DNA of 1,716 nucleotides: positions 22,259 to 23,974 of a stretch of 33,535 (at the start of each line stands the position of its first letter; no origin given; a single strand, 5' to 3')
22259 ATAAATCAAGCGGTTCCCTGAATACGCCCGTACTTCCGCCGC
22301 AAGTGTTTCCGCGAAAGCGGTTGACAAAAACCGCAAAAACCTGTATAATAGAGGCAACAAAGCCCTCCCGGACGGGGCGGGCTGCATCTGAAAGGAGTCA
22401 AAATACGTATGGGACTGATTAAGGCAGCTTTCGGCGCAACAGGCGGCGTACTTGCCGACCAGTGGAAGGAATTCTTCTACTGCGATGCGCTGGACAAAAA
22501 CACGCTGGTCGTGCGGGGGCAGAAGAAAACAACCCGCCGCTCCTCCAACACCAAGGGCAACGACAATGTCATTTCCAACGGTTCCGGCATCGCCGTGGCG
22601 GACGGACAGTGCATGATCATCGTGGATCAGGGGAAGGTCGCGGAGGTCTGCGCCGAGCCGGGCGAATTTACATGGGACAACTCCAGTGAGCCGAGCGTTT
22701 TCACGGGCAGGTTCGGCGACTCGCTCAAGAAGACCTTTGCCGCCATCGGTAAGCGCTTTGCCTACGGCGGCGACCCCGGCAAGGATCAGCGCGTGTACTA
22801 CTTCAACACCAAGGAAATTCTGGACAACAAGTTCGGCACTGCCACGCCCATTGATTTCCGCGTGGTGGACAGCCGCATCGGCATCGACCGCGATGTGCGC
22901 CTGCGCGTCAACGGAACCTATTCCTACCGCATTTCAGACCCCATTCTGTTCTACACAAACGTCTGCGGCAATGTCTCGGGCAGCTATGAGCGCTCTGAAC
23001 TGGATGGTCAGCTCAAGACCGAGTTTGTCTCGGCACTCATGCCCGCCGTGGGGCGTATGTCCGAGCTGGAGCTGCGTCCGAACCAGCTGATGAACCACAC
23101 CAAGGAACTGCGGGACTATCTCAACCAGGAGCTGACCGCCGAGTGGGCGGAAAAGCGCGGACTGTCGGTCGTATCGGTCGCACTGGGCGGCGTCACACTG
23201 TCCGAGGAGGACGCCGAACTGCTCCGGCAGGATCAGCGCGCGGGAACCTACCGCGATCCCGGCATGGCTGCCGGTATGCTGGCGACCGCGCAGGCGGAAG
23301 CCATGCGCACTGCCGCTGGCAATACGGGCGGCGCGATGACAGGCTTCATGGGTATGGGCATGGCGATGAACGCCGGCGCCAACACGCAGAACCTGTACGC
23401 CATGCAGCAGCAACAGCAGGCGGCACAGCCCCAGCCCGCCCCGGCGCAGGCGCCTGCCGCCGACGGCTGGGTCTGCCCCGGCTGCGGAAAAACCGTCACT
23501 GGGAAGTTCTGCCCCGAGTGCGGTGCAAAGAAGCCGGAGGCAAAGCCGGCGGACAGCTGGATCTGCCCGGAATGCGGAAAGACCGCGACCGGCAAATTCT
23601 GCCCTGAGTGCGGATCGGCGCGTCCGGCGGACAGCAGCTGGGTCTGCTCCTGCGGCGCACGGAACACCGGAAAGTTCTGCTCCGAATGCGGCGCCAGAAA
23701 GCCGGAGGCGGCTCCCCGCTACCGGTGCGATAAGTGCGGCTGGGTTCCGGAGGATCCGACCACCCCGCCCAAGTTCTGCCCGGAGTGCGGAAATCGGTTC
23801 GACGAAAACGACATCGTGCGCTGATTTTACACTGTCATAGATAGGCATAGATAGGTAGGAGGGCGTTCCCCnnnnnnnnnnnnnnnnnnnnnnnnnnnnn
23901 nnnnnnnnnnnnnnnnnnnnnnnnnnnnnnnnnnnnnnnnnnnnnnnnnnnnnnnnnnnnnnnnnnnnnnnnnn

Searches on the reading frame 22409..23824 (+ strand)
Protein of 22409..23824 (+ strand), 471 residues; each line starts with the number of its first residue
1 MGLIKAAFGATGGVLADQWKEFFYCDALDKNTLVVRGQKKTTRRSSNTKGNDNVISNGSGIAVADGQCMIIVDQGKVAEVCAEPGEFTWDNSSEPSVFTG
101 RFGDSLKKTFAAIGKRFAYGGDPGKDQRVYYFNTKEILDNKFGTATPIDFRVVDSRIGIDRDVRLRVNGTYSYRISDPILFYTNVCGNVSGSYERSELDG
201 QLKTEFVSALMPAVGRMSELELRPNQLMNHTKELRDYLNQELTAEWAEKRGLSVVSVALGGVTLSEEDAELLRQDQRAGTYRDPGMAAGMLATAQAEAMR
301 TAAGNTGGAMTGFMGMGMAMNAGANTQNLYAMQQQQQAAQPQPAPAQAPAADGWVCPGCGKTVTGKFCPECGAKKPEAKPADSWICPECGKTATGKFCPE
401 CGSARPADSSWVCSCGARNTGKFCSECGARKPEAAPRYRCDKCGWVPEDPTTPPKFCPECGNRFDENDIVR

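Call 5: search_protein_families(library=ncbifam, proteins=[window:22409-23824:+], max_evalue=0.001)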
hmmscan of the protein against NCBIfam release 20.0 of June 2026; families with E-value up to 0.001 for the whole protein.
window:22409-23824:+ (471 aa): 0 families

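Call 6: search_protein_families(library=pfam, proteins=[window:22409-23824:+], max_evalue=0.001)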
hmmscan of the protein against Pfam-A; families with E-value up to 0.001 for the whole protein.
window:22409-23824:+ (471 aa): 4 families
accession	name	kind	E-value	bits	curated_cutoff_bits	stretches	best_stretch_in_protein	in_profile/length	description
PF13421.11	Band_7_1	-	9e-18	65.1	24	1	52-274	8-205/211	SPFH domain-Band 7 family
PF12773.13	DZR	-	3.7e-08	33.8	27.3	0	354-390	13-45/45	Double zinc ribbon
PF01145.31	Band_7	-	4.5e-06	27.3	23.6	1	147-294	42-172/176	SPFH domain / Band 7 family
PF07282.18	Cas12f1-like_TNB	-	0.00019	22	26.3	0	364-392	27-49/60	Cas12f1-like, TNB domain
